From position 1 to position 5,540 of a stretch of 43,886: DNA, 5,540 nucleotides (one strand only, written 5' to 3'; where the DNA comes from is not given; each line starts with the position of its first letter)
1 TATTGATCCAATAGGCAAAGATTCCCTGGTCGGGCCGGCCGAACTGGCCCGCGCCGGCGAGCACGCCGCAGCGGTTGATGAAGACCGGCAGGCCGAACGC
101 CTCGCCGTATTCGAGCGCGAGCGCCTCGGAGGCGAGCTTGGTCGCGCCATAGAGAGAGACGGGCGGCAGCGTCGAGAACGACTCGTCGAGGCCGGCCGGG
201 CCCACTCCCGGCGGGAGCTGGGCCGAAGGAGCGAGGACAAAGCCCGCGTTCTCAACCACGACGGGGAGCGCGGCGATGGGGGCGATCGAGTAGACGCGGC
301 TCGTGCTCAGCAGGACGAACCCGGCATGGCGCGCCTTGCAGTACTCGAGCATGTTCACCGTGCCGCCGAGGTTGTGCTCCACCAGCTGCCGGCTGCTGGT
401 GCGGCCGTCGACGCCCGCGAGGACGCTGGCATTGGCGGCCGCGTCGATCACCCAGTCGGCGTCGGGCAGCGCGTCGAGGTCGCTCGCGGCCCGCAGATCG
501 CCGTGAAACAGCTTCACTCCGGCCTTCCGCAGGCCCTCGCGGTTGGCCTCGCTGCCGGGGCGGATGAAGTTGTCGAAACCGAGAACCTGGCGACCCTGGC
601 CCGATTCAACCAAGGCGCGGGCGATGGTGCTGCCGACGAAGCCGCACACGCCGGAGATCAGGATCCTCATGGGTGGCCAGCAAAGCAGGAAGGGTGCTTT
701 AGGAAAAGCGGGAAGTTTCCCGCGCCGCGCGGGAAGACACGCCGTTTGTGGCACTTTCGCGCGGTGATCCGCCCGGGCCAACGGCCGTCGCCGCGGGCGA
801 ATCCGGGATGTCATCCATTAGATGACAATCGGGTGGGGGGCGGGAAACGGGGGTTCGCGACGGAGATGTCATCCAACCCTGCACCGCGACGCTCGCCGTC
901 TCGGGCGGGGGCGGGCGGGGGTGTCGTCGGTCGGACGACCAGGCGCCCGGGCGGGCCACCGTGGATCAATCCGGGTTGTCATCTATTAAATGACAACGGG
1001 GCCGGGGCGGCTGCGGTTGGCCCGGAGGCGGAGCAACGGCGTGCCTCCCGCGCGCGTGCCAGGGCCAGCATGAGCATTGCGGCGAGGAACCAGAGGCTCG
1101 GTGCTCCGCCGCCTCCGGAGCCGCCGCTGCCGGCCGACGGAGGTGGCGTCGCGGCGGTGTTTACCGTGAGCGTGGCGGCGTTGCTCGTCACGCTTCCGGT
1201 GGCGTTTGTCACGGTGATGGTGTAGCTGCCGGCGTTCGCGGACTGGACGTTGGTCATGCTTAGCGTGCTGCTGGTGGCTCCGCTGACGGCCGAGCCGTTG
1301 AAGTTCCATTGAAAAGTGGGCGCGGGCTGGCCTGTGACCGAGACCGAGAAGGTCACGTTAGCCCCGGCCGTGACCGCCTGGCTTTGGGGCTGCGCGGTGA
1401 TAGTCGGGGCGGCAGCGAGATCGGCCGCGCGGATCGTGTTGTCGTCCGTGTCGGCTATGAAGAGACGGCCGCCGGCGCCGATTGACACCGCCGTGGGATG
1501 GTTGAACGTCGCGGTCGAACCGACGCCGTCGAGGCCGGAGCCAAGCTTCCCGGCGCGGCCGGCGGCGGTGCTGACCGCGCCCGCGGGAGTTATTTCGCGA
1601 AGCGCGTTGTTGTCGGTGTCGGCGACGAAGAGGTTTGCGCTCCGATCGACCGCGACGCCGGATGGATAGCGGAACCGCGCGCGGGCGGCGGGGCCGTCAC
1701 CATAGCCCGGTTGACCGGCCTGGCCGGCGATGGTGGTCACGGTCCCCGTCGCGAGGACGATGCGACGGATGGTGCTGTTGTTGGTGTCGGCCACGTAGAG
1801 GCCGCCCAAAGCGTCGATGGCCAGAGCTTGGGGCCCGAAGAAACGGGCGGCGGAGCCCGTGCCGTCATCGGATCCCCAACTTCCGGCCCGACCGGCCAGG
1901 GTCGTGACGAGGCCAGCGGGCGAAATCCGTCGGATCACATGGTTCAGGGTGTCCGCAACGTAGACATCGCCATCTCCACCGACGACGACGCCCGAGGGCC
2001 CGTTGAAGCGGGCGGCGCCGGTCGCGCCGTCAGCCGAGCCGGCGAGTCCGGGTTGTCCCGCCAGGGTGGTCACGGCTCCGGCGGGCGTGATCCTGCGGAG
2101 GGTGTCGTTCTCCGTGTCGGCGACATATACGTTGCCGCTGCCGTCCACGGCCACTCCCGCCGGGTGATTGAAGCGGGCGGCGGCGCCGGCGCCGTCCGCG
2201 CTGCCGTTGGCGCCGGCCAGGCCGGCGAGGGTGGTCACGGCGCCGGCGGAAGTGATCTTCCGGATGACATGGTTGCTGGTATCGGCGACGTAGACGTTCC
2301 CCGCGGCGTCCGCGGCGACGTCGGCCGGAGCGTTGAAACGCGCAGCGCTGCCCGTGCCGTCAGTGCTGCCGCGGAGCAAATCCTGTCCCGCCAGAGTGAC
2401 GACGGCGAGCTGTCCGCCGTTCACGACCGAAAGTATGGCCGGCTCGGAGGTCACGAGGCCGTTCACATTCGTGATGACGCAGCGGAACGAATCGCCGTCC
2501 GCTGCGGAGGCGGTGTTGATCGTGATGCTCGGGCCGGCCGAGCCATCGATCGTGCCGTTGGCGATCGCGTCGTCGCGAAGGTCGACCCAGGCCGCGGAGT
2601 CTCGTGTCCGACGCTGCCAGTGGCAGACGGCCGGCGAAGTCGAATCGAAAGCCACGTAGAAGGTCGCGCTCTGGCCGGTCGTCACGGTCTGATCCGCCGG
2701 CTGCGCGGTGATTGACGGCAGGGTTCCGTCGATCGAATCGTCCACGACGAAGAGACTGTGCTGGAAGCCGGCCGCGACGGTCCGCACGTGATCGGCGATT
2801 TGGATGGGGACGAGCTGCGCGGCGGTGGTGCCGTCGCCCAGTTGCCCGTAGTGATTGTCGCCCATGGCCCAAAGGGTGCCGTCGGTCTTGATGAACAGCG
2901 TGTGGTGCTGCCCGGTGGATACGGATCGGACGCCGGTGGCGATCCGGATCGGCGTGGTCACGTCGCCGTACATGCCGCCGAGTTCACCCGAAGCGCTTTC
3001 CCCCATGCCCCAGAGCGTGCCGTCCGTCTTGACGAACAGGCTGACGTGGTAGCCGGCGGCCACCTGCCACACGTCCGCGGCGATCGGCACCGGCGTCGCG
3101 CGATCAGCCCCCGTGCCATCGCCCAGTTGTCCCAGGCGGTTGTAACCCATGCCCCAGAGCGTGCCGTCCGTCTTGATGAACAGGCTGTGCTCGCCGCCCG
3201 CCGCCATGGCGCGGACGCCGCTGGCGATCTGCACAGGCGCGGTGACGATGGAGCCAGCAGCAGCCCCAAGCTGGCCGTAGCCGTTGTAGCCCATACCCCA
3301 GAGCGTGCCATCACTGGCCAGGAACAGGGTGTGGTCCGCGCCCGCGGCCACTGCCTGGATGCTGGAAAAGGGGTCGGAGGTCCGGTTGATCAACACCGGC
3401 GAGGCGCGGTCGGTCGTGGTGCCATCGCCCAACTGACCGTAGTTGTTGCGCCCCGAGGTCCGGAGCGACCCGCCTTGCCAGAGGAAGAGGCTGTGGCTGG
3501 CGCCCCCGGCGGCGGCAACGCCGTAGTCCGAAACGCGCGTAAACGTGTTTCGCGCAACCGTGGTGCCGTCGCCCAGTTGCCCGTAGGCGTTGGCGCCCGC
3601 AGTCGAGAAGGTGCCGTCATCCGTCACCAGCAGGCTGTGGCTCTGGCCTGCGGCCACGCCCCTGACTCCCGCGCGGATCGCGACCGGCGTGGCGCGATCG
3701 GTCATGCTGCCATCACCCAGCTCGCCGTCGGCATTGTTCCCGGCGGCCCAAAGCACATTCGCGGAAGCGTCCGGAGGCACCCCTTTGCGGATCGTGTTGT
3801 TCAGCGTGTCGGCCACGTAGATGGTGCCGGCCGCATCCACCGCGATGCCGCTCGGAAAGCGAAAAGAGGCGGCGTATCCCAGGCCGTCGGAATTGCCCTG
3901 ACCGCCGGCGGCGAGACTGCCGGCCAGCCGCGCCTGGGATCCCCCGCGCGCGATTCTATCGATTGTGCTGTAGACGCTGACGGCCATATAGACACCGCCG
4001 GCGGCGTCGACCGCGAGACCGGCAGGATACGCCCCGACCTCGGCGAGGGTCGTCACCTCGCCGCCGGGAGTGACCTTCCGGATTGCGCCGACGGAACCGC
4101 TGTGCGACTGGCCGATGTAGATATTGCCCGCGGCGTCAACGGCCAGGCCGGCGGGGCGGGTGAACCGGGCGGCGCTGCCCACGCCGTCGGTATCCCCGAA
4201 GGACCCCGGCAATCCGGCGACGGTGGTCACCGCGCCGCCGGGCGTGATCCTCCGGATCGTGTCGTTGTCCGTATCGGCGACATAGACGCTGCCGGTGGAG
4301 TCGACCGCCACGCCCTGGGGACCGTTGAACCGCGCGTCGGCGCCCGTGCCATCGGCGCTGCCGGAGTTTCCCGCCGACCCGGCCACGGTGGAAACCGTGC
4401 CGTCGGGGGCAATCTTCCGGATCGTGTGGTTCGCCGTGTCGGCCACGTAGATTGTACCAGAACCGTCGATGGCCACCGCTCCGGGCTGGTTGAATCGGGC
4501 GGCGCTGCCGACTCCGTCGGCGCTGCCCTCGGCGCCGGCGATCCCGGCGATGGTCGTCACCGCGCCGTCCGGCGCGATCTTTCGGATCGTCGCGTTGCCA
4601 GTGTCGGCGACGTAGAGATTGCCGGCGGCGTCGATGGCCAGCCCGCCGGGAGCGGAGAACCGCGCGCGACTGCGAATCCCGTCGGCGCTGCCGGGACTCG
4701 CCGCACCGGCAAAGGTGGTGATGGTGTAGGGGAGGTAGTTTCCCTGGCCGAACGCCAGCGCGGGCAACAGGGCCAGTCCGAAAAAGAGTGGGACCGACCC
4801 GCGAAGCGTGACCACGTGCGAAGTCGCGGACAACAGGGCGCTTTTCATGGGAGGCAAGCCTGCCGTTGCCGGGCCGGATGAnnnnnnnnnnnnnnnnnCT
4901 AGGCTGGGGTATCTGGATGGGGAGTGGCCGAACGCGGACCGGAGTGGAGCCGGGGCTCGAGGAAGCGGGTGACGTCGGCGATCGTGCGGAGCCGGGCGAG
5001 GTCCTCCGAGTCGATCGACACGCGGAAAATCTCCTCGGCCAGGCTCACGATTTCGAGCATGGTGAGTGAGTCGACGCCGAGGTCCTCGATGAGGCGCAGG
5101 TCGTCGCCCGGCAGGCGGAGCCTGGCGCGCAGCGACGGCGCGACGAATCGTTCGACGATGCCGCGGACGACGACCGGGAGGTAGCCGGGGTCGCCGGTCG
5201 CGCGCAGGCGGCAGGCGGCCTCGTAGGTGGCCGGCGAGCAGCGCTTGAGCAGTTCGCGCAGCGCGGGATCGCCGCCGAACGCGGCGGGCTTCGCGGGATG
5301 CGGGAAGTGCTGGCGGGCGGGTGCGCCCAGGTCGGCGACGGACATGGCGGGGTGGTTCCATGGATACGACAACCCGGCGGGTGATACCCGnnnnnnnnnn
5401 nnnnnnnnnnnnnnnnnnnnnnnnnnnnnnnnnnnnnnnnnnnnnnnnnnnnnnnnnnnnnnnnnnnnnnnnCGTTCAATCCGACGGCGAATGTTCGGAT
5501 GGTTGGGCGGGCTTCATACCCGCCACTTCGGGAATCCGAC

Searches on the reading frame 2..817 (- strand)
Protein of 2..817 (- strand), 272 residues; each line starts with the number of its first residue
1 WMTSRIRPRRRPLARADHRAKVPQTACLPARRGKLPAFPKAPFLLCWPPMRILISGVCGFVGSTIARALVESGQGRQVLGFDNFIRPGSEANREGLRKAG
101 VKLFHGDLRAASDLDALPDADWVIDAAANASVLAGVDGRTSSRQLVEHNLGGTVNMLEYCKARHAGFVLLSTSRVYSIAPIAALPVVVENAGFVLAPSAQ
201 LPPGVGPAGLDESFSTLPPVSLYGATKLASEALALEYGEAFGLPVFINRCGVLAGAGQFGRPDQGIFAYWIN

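Call 8: search_protein_families(library=pfam, max_evalue=0.01, proteins=[window:2-817:-])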
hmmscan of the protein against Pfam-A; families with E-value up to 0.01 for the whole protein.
window:2-817:- (272 aa): 6 families
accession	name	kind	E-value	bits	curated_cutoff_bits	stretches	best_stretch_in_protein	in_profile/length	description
PF01370.27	Epimerase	-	6.9e-24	85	20.9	1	52-271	1-190/240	NAD dependent epimerase/dehydratase family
PF16363.11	GDP_Man_Dehyd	-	1.6e-13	51.2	27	2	53-176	1-133/332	GDP-mannose 4,6 dehydratase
PF01073.25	3Beta_HSD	-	6e-09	35.8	22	1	53-166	1-109/280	3-beta hydroxysteroid dehydrogenase/isomerase family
PF07993.18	NAD_binding_4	-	1.7e-08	34.4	20.1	1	121-264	90-218/258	Male sterility protein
PF04321.23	RmlD_sub_bind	-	5.1e-06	26.2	27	1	50-177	1-106/287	RmlD substrate binding domain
PF02719.21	Polysacc_synt_2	-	0.0015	18.2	20.2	0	52-174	1-130/293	Polysaccharide biosynthesis protein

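Call 56: search_protein_families(library=ncbifam, max_evalue=0.001, proteins=[window:2-817:-])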
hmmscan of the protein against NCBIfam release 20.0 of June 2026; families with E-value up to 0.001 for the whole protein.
window:2-817:- (272 aa): 14 families
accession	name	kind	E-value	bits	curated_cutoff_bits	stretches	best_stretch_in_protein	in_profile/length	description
TIGR01181.1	dTDP_gluc_dehyt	equivalog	4.8e-14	52.2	365.1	1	51-177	1-130/321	dTDP-glucose 4,6-dehydratase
TIGR04180.1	EDH_00030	hypoth_equivalog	4.1e-12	45.8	475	1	52-180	1-129/297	NAD-dependent 4,6-dehydratase LegB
TIGR01179.1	galE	equivalog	4.6e-11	42.1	262.3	1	51-178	1-127/332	UDP-glucose 4-epimerase GalE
TIGR03466.1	HpnA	hypoth_equivalog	6.9e-08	31.7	367.65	1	50-166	1-106/327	hopanoid-associated sugar epimerase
NF042422.1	oxyalk_red_OleD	equivalog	1.5e-07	31.1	580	1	50-173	1-111/329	2-alkyl-3-oxoalkanoate reductase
TIGR01746.1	Thioester-redct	subfamily_domain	2.4e-06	27.1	213.35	1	119-257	88-199/371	thioester reductase domain-containing protein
NF042423.1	oxyalk_red_Shew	equivalog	3.7e-06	26.2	580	1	51-166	10-111/331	2-alkyl-3-oxoalkanoate reductase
TIGR03589.1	PseB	equivalog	4.2e-06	25.9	407.75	0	51-174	6-127/324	UDP-N-acetylglucosamine 4,6-dehydratase (inverting)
TIGR02197.1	heptose_epim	equivalog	6e-06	25.6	274.6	1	52-177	1-119/316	ADP-glyceromanno-heptose 6-epimerase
NF011728.1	PRK15181.1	equivalog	8.2e-06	25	760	1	46-199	12-166/348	Vi polysaccharide biosynthesis UDP-N-acetylglucosaminuronic acid C-4 epimerase TviC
NF043036.1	ErythonDh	equivalog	2.4e-05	23.7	325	1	50-176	1-127/321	D-erythronate dehydrogenase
NF007490.0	PRK10084.1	subfamily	2.8e-05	23.3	649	1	50-255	1-199/361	dTDP-glucose 4,6-dehydratase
NF007582.0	PRK10217.1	equivalog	0.00017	20.8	698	0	51-163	3-115/355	dTDP-glucose 4,6-dehydratase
NF007956.0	PRK10675.1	subfamily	0.00039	19.6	394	0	50-180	1-132/338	UDP-glucose 4-epimerase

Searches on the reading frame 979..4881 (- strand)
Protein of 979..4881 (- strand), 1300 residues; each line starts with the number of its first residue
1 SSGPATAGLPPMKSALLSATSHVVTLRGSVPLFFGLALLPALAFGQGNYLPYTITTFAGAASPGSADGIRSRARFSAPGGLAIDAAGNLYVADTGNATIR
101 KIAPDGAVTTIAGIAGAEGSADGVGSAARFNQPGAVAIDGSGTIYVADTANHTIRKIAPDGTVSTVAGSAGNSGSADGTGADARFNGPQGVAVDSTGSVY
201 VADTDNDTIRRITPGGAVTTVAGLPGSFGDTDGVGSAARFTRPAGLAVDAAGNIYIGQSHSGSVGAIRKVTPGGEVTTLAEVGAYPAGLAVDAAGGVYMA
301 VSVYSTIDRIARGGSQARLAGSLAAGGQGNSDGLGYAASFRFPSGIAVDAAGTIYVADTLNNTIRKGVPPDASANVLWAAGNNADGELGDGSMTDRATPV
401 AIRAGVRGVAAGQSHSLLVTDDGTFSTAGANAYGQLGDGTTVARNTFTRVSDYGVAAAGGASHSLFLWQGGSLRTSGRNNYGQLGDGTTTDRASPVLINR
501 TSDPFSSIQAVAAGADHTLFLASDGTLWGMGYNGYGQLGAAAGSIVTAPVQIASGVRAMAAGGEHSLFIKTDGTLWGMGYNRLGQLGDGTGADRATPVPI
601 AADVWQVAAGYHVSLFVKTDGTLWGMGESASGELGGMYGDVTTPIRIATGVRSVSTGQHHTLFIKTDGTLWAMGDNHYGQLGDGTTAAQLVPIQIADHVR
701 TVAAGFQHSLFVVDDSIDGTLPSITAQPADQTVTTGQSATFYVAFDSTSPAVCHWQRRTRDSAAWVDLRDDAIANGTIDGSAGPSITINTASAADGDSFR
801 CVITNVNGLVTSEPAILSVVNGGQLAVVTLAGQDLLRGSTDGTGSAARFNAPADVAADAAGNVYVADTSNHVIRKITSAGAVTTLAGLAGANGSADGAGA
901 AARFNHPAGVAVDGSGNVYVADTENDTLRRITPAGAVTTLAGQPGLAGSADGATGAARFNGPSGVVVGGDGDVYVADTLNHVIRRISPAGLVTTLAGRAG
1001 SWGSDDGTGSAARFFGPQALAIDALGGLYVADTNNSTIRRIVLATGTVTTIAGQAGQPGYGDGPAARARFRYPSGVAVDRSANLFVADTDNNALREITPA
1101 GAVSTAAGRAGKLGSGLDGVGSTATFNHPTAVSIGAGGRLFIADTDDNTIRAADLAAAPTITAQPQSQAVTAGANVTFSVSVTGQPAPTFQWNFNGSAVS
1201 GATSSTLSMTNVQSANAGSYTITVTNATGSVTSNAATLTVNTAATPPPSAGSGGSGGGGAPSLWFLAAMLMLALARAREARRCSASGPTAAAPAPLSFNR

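Call 8: search_protein_families(library=pfam, max_evalue=0.01, proteins=[window:979-4881:-])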
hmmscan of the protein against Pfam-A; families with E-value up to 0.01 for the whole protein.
window:979-4881:- (1300 aa): 21 families
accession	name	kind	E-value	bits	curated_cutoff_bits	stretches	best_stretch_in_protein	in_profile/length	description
PF25390.1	WD40_RLD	-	1.2e-68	232.5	150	1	377-711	2-363/363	RCC1-like domain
PF01436.27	NHL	-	2.3e-67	220.3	20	9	185-210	1-26/28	NHL repeat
PF00415.24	RCC1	-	1.6e-49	166.7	21.7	5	667-712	1-50/50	Regulator of chromosome condensation (RCC1) repeat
PF13540.12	RCC1_2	-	6.1e-43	144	22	5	508-537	1-30/30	Regulator of chromosome condensation (RCC1) repeat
PF25021.1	TEN_NHL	-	2e-41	142.6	27.1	4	178-223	134-177/357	Teneurin NHL domain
PF08450.18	SGL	-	7.9e-23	81.8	26.3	2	143-225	147-223/246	SMP-30/Gluconolactonase/LRE-like region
PF13927.12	Ig_3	-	6.1e-21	75.2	30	2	1159-1226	2-78/78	Immunoglobulin domain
PF07679.22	I-set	-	4.3e-20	72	23.7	2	1159-1240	1-90/90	Immunoglobulin I-set domain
PF06739.17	SBBP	-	4.2e-12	46.2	20.5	0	907-921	15-29/38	Beta-propeller repeat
PF13895.12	Ig_2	-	1.6e-10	41.5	27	1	1158-1240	1-79/79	Immunoglobulin domain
PF05787.19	PhoX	-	3.3e-10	40.2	24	0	855-951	378-478/515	Alkaline phosphatase PhoX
PF02393.21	US22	-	5.5e-09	36.6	35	0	901-930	76-104/124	US22 like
PF25384.1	Alsin_RLD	-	5.7e-08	32.9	100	0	472-544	243-313/405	Alsin RCC1-like domain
PF24684.1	Vgb_lyase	-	8.1e-06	25.3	50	1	137-314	61-211/290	Virginiamycin B lyase family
PF22701.2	Mala_s_1-like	-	3.3e-05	24.2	27.5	0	80-202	44-146/195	Mal s 1 allergenic protein-like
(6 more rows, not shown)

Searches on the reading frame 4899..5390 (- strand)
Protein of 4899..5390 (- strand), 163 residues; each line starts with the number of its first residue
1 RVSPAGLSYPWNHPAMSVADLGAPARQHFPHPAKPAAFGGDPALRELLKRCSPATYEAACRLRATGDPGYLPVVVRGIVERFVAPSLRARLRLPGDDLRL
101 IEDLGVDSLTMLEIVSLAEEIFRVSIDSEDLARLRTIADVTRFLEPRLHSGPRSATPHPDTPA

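Call 8: search_protein_families(library=pfam, max_evalue=0.01, proteins=[window:4899-5390:-])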
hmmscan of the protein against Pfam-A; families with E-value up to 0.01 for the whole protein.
window:4899-5390:- (163 aa): 1 family
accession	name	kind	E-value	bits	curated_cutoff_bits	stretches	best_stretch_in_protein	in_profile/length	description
PF00550.31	PP-binding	-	5.9e-08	33.3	20.8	1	100-144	24-67/67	Phosphopantetheine attachment site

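Call 56: search_protein_families(library=ncbifam, max_evalue=0.001, proteins=[window:4899-5390:-])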
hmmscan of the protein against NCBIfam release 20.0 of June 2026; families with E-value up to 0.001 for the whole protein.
window:4899-5390:- (163 aa): 10 families
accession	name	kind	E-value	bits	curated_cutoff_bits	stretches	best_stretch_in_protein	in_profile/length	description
NF002147.0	PRK00982.1-1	equivalog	1.2e-10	41.1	84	1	100-145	33-78/83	acyl carrier protein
NF040636.1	AcpM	exception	2.2e-09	37.2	146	1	99-145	30-76/93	meromycolate extension acyl carrier protein AcpM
NF002148.0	PRK00982.1-2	subfamily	3.1e-09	36.6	71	1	97-146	27-76/79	acyl carrier protein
NF006031.0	PRK08172.1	equivalog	3.9e-09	37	76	1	97-151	27-81/82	acyl carrier protein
NF002150.0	PRK00982.1-4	subfamily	7.9e-09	35.6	66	1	97-146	28-77/80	acyl carrier protein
TIGR00517.1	acyl_carrier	equivalog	6.6e-07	29.1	70.45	1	97-145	26-74/77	acyl carrier protein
NF002151.0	PRK00982.1-5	equivalog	2.7e-06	27.4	92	1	100-146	29-75/78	acyl carrier protein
NF009104.0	PRK12449.1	equivalog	4.8e-06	26.4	70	1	99-148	30-79/80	acyl carrier protein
NF058660.1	cispen_ACP_AmcB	equivalog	3e-05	24.1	80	1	97-145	26-76/80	cispentacin biosynthesis acyl carrier protein AmcB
NF002149.0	PRK00982.1-3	equivalog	0.00012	21.9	106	1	100-140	29-69/78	acyl carrier protein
